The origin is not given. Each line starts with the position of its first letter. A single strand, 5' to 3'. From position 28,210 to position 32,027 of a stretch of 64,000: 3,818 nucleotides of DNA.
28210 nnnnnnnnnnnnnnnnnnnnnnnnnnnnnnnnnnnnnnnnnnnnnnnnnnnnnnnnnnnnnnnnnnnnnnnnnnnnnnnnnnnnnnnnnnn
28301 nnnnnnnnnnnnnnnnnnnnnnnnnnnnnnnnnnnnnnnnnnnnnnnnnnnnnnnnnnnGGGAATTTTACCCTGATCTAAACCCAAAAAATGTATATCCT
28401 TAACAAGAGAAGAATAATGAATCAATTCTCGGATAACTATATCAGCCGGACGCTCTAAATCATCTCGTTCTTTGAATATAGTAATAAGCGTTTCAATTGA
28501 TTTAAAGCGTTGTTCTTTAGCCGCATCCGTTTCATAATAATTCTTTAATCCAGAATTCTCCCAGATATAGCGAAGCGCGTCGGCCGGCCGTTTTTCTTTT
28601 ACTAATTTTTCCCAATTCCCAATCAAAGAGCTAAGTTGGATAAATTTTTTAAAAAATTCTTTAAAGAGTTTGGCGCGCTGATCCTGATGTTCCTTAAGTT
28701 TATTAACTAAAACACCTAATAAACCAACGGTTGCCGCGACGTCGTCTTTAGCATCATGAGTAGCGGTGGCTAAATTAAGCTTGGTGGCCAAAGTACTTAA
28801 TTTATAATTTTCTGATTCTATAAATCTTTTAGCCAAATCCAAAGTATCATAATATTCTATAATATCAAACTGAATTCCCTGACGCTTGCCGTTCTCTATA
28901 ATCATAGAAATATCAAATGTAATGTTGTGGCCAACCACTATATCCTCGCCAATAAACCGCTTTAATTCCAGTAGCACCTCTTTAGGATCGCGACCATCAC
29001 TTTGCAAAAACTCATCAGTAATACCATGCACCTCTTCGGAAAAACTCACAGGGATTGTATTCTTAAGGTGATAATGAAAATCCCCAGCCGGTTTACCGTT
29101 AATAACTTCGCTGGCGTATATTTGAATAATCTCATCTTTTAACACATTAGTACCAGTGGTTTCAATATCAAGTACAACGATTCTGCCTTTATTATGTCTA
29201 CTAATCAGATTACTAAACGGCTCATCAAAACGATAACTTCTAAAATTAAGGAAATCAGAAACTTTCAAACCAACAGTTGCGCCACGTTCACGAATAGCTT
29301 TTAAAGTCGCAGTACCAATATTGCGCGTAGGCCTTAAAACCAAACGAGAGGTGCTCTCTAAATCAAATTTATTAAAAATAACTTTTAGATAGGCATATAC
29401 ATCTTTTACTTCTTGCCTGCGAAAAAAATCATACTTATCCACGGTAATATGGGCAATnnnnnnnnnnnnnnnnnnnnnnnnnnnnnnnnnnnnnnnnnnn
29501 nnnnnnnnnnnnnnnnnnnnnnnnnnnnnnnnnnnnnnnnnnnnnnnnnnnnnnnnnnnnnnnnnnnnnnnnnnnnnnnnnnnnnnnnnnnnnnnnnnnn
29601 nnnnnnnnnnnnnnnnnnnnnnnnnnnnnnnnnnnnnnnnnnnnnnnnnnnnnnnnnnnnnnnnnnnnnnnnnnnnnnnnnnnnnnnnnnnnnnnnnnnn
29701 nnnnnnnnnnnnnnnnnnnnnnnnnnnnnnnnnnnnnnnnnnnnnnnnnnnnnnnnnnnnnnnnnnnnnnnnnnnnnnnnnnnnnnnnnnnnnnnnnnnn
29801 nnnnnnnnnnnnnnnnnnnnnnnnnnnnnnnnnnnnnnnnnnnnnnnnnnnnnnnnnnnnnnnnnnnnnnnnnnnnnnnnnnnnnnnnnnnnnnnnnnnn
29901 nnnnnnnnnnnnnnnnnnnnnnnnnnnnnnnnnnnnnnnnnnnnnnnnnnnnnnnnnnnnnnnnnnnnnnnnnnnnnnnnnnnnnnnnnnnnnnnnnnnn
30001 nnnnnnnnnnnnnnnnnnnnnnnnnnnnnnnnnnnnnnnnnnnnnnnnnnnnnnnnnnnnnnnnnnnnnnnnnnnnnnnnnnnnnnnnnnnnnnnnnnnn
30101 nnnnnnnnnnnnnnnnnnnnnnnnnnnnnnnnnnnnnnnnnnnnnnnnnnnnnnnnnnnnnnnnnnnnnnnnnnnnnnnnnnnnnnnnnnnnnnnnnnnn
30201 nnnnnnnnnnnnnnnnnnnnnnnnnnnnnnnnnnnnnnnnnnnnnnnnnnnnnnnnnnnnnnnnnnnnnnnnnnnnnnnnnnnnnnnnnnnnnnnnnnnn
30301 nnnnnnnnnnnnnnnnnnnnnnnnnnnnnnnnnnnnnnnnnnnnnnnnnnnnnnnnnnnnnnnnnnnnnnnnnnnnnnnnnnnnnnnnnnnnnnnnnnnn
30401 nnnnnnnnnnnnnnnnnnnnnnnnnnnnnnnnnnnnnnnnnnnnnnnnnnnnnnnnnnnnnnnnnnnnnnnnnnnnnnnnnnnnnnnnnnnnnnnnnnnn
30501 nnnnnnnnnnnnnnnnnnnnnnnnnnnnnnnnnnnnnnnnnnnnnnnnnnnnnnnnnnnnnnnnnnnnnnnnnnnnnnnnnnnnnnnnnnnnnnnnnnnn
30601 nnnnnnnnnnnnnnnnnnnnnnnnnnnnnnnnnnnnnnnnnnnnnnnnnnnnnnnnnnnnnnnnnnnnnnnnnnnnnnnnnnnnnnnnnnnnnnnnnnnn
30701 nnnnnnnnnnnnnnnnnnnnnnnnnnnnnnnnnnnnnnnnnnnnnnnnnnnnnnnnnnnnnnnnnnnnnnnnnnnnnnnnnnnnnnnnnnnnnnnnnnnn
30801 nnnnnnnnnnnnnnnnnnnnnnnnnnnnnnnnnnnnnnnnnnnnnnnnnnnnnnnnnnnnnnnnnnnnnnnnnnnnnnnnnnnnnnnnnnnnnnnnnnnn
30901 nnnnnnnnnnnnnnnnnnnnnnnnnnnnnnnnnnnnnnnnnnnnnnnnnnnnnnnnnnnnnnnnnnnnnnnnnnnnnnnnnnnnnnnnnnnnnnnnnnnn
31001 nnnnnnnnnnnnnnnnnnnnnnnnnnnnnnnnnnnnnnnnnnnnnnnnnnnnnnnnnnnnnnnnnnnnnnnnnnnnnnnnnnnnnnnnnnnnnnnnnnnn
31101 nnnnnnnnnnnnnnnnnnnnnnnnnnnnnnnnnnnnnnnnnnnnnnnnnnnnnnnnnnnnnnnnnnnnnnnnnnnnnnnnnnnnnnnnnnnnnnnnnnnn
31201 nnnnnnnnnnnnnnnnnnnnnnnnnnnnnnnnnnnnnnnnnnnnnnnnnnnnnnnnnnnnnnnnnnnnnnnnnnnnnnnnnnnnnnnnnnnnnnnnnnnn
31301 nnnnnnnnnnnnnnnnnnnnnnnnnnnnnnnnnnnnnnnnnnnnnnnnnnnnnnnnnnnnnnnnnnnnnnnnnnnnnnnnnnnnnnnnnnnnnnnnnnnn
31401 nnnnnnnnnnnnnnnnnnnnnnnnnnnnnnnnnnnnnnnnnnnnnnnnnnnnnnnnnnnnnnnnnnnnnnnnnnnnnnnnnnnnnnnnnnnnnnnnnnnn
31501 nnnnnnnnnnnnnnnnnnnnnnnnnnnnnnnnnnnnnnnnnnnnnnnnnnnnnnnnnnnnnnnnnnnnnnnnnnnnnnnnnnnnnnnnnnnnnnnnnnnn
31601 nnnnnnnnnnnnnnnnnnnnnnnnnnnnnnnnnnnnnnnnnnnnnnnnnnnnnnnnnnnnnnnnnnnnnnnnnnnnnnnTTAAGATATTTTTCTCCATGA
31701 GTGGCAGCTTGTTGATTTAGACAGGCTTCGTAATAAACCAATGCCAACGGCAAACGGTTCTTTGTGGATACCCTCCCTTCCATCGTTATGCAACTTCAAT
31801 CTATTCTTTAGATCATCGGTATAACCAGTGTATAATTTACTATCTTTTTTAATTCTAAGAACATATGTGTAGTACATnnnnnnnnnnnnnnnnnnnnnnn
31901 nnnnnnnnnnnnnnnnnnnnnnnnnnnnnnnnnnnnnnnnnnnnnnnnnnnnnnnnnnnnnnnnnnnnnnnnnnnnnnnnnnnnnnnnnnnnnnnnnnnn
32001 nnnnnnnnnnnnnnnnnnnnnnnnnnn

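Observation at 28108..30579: UvrD/PcrA-type helicase whose 2B domain is replaced by a DnaQ-like DEDDh exonuclease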

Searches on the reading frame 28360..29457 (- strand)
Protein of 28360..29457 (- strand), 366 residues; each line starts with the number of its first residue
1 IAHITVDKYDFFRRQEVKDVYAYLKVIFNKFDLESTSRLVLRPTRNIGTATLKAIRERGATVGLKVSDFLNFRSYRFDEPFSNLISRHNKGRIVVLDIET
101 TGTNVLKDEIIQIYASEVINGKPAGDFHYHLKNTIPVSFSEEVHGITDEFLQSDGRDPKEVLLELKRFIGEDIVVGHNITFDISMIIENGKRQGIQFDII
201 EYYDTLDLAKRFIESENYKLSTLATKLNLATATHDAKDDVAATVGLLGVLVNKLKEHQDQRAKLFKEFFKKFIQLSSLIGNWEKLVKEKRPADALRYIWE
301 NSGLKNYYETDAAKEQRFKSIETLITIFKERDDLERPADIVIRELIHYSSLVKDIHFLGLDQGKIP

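Call 24: search_protein_representatives(protein=window:28360-29457:-)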
Query: 366 residues. Proteins with E-value up to 0.001 (for the whole library): 11216; up to 1e-10: 1453; up to 1e-30: 137. The best 150 are listed.
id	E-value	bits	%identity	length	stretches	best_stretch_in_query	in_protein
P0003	9.3e-180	613.9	76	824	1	1-366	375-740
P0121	1.9e-96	339.9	43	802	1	1-366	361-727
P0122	1.2e-78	281.4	40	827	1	2-366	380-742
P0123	2.7e-73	263.8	36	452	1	2-366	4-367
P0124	5.8e-70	252.8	38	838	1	4-356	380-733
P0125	1.4e-66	241.7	37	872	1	2-366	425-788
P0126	2.0e-65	237.9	36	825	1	1-366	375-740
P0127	7.2e-65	236.1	35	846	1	1-350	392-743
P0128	3.8e-64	233.7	34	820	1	1-365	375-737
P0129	6.2e-64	233.0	36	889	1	1-365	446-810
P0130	8.3e-64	232.6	35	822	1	1-366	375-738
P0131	1.2e-63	232.1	38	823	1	1-356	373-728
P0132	2.6e-63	230.9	38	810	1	1-356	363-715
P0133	1.8e-62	228.2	36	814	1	4-363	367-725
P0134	2.4e-62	227.8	35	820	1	1-366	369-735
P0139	1.6e-59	218.5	35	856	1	9-349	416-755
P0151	4.3e-54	200.7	38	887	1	1-317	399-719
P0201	3.4e-41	158.3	36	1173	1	6-286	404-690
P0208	2.2e-40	155.6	28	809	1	2-364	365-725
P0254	4.3e-31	125.0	32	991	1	4-351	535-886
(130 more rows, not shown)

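Call 25: list_cluster_members(proteins=[P0121, P0122, P0124, P0125, P0129, P0139, P0151, P0201, P0254, P0208])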
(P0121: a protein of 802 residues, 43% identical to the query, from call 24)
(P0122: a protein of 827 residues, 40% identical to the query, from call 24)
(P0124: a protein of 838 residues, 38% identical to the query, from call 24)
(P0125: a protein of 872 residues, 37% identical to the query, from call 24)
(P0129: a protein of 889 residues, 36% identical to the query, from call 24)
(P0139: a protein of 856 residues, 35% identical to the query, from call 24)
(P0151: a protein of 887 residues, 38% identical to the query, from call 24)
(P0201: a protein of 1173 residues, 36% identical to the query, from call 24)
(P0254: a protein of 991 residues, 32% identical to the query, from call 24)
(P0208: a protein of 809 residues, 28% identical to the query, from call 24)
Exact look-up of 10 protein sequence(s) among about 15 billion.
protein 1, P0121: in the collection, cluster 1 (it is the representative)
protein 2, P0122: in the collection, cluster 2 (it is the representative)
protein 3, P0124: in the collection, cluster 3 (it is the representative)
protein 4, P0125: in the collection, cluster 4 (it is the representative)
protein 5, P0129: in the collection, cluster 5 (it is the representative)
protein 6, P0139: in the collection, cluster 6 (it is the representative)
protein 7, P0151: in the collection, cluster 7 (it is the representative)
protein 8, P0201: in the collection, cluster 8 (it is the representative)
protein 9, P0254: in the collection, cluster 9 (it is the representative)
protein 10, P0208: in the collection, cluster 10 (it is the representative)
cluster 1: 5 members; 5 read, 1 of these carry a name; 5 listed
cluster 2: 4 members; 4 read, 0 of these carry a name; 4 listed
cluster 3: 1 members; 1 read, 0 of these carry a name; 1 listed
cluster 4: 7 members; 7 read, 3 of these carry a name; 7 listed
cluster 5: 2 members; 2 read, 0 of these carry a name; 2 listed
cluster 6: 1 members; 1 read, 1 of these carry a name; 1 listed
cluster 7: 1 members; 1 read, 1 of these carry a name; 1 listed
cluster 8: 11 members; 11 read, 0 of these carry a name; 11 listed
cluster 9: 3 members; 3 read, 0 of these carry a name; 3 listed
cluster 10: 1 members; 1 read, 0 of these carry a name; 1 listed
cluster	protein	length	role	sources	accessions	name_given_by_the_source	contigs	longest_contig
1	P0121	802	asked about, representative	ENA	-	-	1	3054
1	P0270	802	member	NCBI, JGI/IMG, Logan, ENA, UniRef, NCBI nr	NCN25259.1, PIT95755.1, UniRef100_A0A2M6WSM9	hypothetical protein COT94_04175 [Candidatus Falkowbacteria bacterium ... | DNA 3'-5' helicase n=1 Tax=Candidatus Falkowbacteria bacterium ... | UvrD-helicase domain-containing protein [Candidatus Falkowbacteria bacterium]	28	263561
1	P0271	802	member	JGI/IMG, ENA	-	-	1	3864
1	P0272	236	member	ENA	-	-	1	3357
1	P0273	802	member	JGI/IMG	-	-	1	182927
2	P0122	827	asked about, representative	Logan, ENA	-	-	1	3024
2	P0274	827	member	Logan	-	-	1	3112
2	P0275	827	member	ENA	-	-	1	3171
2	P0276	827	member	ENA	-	-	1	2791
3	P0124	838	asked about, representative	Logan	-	-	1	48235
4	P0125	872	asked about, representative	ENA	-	-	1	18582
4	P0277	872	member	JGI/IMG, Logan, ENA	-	DNA helicase-2/ATP-dependent DNA helicase PcrA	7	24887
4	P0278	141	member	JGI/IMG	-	DNA helicase-2/ATP-dependent DNA helicase PcrA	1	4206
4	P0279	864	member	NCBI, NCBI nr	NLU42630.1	MAG: UvrD-helicase domain-containing protein [Firmicutes bacterium] | UvrD-helicase domain-containing protein [Bacillota bacterium]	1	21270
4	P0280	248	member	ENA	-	-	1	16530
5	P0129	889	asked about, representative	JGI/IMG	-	-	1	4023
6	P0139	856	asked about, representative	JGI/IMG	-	DNA helicase II / ATP-dependent DNA helicase PcrA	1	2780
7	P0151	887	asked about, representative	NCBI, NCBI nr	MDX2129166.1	MAG: 3'-5' exonuclease [Chloroherpetonaceae bacterium] | 3'-5' exonuclease [Chloroherpetonaceae bacterium]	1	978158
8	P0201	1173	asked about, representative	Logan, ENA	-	-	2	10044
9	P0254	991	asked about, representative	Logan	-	-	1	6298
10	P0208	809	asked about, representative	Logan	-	-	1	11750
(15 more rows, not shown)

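Call 53: search_dna_similar(query=window:28360-29457:-, collection=phages, mode=protein, max_rows=12)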
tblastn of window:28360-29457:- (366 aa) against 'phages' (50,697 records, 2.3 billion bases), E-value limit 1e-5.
Records with a match: 41; places in all: 41; records where one place covers at least 80% of the query: 0.
Best place of each record, by identity: <60% 41.
By first word of the organism name: Microbacterium 18; Bacteriophage 12; Staphylococcus 3; Listeria 3; Acinetobacter 2; Flavobacterium 1; Bacillus 1; Bradyrhizobium 1.
By host as written in the record: - 15; Microbacterium foliorum NRRL B-24224 8; Microbacterium foliorum NRRL B-24224 SEA 7; Staphylococcus aureus 3; Microbacterium paraoxydans NRRL B-14843 3; Listeria monocytogenes 3; Bacillus australimaris strain KR4M-27 1; Bradyrhizobium diazoefficiens USDA110 1.
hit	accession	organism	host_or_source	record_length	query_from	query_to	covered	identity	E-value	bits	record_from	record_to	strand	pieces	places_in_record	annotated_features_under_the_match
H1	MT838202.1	Bacteriophage sp.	human fecal samples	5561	93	308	59%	32.0%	2e-8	62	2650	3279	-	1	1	record has no annotation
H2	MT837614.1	Bacteriophage sp.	human fecal samples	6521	91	318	62%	29.5%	2e-7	59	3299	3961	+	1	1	record has no annotation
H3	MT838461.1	Bacteriophage sp.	human fecal samples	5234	91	309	60%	29.6%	5e-9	64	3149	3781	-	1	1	record has no annotation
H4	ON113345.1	Staphylococcus phage O1-69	Staphylococcus aureus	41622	86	271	51%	33.5%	3e-7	59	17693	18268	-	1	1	record has no annotation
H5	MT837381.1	Bacteriophage sp.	human fecal samples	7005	94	243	41%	34.4%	1e-10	69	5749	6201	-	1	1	record has no annotation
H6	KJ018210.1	Flavobacterium sp. phage 1/32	Baltic Sea ice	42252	93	243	41%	30.5%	9e-6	54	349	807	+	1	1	DNA polymerase III epsilon subunit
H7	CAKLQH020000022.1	Acinetobacter phage MD-2021a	not known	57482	92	210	33%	38.2%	9e-8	60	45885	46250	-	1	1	dnaQ: DNA polymerase III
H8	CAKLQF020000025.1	Acinetobacter phage MD-2021a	not known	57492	92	210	33%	38.2%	9e-8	60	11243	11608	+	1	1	dnaQ: DNA polymerase III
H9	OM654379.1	Bacillus phage vB_BauS_KLEB27-1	Bacillus australimaris strain KR4M-27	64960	94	216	34%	36.4%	6e-6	54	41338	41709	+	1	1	DEDDh 3'-5' exonuclease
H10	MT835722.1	Bacteriophage sp.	human fecal samples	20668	94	219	34%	34.4%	8e-12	72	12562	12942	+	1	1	record has no annotation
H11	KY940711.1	Bradyrhizobium phage BDU-MI-1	Bradyrhizobium diazoefficiens USDA110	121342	92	210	33%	35.8%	1e-8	63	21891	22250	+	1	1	DNA polymerase III epsilon subunit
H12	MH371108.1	Microbacterium phage Fork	Microbacterium foliorum NRRL B-24224 SEA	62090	92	243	42%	27.0%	5e-6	54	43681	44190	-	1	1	73: exonuclease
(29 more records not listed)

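Call 54: search_dna_similar(query=window:28360-29457:-, collection=plasmids, mode=protein, max_rows=12)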
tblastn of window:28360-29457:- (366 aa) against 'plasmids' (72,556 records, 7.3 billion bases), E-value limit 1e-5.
Records with a match: 38; places in all: 39; records where one place covers at least 80% of the query: 1.
Best place of each record, by identity: <60% 38.
By first word of the organism name: Prevotella 4; Acinetobacter 4; Paracoccus 4; Rhodococcus 2; Methylobacterium 2; Bacillus 2; Listeria 2; Tritonibacter 2; Acetoanaerobium 1; Chryseobacterium 1; and 14 more.
By predicted mobility (MOB-suite, as given by PLSDB): non-mobilizable 32; mobilizable 3; conjugative 3.
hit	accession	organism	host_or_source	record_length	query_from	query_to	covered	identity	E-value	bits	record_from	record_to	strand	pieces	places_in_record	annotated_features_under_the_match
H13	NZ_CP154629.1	Acetoanaerobium noterae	cell culture,Sludge of a digestion ...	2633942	1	354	97%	30.4%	5e-31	131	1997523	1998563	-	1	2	none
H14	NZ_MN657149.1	Chryseobacterium sp.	-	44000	6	243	65%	32.4%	2e-13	79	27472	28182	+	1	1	ATP-dependent helicase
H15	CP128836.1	Rossellomorea sp. AcN35-11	-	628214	94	309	59%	31.7%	2e-9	67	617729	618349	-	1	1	PolC-type DNA polymerase III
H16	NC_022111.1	Prevotella sp. oral taxon 299 str. F0039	Homo sapiens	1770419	1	219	60%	28.9%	1e-13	80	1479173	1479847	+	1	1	none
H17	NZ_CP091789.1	Prevotella sp. E2-28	Ovis aries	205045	10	210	55%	28.4%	2e-8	64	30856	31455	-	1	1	3'-5' exonuclease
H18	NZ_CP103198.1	Phocaeicola vulgatus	Homo sapiens,cell culture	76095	1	210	57%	26.3%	5e-12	75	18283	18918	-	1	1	3'-5' exonuclease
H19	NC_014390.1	Butyrivibrio proteoclasticus B316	-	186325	69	212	39%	35.0%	5e-10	69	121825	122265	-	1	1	PolC-type DNA polymerase III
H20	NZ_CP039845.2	Acetobacter pasteurianus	whole organism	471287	69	217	41%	32.9%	4e-6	56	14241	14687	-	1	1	exonuclease domain-containing protein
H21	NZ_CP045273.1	Priestia megaterium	pure culture,Paper surface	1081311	93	243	41%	32.1%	2e-9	67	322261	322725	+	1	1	none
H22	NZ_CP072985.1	Lactobacillus intestinalis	Rat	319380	92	211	33%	40.3%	5e-8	62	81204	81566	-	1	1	cas2e: type I-E CRISPR-associated endoribonuclease Cas2e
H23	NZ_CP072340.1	Prevotella nigrescens F0103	Homo sapiens,whole organism,human oral ...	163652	1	192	52%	24.6%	2e-6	57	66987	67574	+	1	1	3'-5' exonuclease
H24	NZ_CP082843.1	Prevotella nigrescens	-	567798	1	192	52%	24.6%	2e-6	57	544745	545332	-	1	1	3'-5' exonuclease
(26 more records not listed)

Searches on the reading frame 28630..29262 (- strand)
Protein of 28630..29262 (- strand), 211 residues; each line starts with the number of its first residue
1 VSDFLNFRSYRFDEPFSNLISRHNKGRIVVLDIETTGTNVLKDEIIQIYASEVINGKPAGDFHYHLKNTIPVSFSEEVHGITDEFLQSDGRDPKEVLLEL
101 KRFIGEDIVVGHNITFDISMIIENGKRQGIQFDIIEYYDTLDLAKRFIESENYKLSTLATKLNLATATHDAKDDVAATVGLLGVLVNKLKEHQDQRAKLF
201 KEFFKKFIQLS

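Call 32: find_related_loci(query=A2, collection=genome_contigs, flank=4000)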
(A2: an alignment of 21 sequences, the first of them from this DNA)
Query A2 (211 aa) in genome_contigs; peptide patterns used: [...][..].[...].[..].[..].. (x = any residue, [..] = any of these).
600 stretches matched a pattern (row limit reached: there are more); 536 encode a relative of the query (tblastn E <= 1e-3); the best 80 are kept; 80 distinct loci.
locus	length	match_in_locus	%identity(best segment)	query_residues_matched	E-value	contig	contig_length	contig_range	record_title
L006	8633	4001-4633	68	1-211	6e-95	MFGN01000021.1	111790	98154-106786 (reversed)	MAG: Candidatus Falkowbacteria bacterium RIFOXYD12_FULL_34_57 rifoxyd3_full_scaffold_31, whole genome shotgun sequence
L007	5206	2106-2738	71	1-211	5e-90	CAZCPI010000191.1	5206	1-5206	MAG TPA_asm: uncultured Bacteroidales bacterium isolate SRP263991_co1_196 genome assembly, contig: NODE_27270_length_520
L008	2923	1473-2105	62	1-211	4e-88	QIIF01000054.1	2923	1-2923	MAG: Candidatus Falkowbacteria bacterium isolate SZUA-104 Ga0063293_10066090, whole genome shotgun sequence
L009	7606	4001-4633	55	1-211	8e-68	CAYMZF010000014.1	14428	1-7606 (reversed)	MAG TPA_asm: uncultured Gammaproteobacteria bacterium isolate SRP192927_co3_442 genome assembly, contig: NODE_9774_lengt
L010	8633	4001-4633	51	1-211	1e-66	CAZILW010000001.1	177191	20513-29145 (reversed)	MAG TPA_asm: uncultured Gammaproteobacteria bacterium isolate SRP241326_co1_352 genome assembly, contig: NODE_115_length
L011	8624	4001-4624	40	1-207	4e-50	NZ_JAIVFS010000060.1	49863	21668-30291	Nostoc mirabile CHAB5784 strain CHAB 5784 NODE_60_length_49863_cov_164.809756, whole genome shotgun sequence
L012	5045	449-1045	41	14-211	1e-46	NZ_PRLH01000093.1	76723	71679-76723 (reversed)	Cyanothece sp. BG0011 unitig_12, whole genome shotgun sequence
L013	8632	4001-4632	58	1-211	8e-45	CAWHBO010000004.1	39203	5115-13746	MAG: Candidatus Parcubacteria bacterium isolate MFD00905.bin.2.44 genome assembly, contig: contig_58345, whole genome sh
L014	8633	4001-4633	40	3-211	3e-44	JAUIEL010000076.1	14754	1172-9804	MAG: bacterium isolate 8_bin.3 NODE_3889_length_14754_cov_1.002871, whole genome shotgun sequence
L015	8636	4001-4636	36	1-211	2e-43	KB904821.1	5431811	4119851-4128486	filamentous cyanobacterium ESFC-1 genomic scaffold A3MYDRAFT_scaffold1.1, whole genome shotgun sequence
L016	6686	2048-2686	38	1-208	2e-40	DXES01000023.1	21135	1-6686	MAG TPA_asm: Candidatus Anaerotruncus excrementipullorum isolate CHK188-5543 CHK188__C27336_L21135_SAMEA5754832, whole g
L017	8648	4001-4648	37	1-211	1e-38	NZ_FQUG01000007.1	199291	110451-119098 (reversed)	Schwartzia succinivorans DSM 10502, whole genome shotgun sequence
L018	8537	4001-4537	39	1-178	6e-38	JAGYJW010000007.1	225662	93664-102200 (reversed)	MAG: Deltaproteobacteria bacterium isolate M30B51 7, whole genome shotgun sequence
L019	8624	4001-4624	34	1-207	4e-36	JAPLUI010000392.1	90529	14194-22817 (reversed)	MAG: Verrucomicrobia bacterium isolate LacPavin_0419_WC70L_MAG_62_22 LacPavin_0419_WC70L_scaffold_536080, whole genome s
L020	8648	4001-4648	38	1-211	2e-35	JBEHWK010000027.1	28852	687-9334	MAG: Clostridiaceae bacterium isolate FI22 k141_526660_length_28852_cov_32.9755, whole genome shotgun sequence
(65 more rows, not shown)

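Call 52: search_solved_structures(query=A2, max_evalue=0.001)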
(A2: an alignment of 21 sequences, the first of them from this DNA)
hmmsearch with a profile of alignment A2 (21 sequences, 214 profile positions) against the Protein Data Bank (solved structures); distinct sequences matched with E-value up to 0.001: 70 (the best 60 are shown).
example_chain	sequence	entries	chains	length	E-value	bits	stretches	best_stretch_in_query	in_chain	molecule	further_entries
2p1j_A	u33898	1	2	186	3e-38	134.6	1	23-196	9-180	DNA polymerase III polC-type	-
9qpc_A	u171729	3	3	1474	4.6e-32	114.4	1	17-192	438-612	DNA polymerase III PolC-type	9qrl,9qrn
8h18_A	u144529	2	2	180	3.6e-27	98.4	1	28-192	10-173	DnaQ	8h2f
8fyc_K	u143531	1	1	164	3.9e-25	91.8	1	28-184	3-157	DEDDh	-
8zef_A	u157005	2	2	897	4.4e-25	91.6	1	29-193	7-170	3'-5' exonuclease DinG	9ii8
8fy9_A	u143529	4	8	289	1.5e-24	89.9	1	27-184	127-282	Cas2-DEDDh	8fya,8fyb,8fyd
2gui_A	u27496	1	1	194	8.5e-22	80.9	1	28-185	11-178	DNA polymerase III epsilon subunit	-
1j53_A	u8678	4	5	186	9.3e-22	80.7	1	29-183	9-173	DNA polymerase III, epsilon chain | DNA polymerase III epsilon subunit | DNA POLYMERASE III SUBUNIT EPSILON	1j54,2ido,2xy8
5fku_D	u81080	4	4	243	1.8e-21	79.8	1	29-184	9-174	DNA POLYMERASE III SUBUNIT EPSILON | DNA POLYMERASE III EPSILON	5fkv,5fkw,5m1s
9mrd_A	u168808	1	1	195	2e-17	66.6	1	24-193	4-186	exodeoxyribonuclease III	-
9mrc_A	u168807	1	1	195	2.7e-17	66.2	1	24-193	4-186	exodeoxyribonuclease III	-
9l8b_A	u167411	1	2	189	3e-17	66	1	26-187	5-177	exodeoxyribonuclease III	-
9l85_A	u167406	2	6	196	6e-16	61.7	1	27-186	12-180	exodeoxyribonuclease III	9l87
2f96_A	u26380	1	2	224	1.8e-13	53.6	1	104-193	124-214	Ribonuclease T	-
3nh0_A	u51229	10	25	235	1.5e-12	50.6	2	104-192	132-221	Ribonuclease T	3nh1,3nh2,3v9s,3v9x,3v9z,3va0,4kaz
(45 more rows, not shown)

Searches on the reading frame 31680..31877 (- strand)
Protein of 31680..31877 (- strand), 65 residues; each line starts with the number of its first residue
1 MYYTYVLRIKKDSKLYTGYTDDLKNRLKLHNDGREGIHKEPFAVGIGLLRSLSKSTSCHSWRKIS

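Call 10: search_protein_families(library=pfam, proteins=[window:31680-31877:-], max_evalue=0.001)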
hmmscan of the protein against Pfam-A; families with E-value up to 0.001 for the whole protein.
window:31680-31877:- (65 aa): 1 family
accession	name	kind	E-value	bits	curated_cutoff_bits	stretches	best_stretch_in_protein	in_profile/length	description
PF01541.30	GIY-YIG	-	1.1e-08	35.7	22.6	1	1-39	1-39/78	GIY-YIG catalytic domain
